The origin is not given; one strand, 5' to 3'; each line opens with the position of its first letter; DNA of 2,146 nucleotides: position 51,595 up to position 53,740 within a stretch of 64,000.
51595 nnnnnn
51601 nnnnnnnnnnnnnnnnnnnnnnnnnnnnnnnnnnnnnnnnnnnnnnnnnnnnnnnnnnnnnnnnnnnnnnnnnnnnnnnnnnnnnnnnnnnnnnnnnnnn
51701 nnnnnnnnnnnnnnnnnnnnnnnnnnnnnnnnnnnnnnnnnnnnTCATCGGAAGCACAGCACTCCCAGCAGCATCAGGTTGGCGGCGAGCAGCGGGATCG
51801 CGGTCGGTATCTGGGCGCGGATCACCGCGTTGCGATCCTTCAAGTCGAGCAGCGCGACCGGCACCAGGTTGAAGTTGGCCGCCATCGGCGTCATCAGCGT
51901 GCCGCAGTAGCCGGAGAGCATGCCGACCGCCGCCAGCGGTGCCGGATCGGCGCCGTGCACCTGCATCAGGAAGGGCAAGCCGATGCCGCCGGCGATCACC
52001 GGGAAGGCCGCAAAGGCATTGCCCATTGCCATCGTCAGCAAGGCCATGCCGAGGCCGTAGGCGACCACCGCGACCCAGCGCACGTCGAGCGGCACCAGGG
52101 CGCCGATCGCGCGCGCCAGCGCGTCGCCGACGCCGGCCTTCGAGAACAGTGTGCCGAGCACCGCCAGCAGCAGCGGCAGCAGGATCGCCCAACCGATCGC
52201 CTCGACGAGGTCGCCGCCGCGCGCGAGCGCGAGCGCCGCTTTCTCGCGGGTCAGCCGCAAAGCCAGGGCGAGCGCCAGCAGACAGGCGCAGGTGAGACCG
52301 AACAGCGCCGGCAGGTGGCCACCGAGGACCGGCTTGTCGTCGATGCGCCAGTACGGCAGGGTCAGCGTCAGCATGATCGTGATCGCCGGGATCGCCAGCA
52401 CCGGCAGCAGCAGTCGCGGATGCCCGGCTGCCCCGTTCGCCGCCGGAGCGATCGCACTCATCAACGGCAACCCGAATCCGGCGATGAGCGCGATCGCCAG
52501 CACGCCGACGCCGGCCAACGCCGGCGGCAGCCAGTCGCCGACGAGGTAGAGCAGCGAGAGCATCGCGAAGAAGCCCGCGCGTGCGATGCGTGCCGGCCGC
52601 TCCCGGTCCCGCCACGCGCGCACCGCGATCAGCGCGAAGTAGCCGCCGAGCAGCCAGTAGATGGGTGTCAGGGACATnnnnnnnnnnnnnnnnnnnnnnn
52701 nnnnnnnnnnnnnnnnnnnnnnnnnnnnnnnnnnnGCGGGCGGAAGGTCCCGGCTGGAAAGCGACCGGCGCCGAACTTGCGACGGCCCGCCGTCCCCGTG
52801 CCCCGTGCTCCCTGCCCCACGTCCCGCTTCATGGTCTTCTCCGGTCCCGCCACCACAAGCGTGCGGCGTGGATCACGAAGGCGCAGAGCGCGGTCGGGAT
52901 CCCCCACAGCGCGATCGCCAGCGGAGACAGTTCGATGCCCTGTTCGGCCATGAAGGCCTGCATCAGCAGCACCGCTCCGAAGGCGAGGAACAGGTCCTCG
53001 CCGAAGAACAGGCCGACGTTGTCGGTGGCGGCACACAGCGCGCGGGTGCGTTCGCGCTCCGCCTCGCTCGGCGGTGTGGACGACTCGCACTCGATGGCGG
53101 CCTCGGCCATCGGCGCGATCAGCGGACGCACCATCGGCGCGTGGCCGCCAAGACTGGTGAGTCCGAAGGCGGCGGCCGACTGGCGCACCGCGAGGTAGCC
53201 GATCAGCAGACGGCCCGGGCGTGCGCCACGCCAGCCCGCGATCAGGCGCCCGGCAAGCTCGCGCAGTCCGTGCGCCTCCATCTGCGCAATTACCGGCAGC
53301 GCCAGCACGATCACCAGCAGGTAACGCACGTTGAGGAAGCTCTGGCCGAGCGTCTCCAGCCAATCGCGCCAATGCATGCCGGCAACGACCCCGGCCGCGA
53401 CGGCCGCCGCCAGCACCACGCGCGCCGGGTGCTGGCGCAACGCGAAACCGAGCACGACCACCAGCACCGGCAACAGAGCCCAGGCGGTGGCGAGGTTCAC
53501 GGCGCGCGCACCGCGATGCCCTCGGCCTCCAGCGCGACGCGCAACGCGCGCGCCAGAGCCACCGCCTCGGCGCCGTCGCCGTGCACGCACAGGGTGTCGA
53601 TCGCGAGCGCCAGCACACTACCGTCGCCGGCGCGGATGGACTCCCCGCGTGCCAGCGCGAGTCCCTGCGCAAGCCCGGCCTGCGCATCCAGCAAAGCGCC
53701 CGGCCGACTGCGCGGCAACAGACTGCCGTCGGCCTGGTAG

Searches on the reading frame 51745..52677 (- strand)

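Call 77: search_protein_families(library=pfam, proteins=[window:51745-52677:-])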
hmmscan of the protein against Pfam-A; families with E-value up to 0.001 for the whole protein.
window:51745-52677:- (310 aa): 1 family
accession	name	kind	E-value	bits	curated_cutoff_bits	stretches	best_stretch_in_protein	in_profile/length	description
PF06166.18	DUF979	-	2.7e-92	309.7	26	1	6-309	3-307/307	Protein of unknown function (DUF979)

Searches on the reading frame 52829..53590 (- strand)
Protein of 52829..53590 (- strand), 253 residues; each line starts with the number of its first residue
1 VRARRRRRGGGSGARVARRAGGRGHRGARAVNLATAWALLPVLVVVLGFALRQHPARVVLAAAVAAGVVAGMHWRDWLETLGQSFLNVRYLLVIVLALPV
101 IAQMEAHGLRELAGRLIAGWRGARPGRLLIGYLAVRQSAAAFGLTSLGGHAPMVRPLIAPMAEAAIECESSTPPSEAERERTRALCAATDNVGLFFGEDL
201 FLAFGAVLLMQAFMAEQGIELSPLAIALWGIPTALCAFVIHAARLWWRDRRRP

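Call 77: search_protein_families(library=pfam, proteins=[window:52829-53590:-])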
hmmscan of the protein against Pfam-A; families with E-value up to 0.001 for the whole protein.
window:52829-53590:- (253 aa): 1 family
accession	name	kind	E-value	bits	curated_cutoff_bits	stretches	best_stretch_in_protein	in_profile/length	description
PF06149.18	DUF969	-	3.4e-74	249.5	32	1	37-251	2-214/216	Protein of unknown function (DUF969)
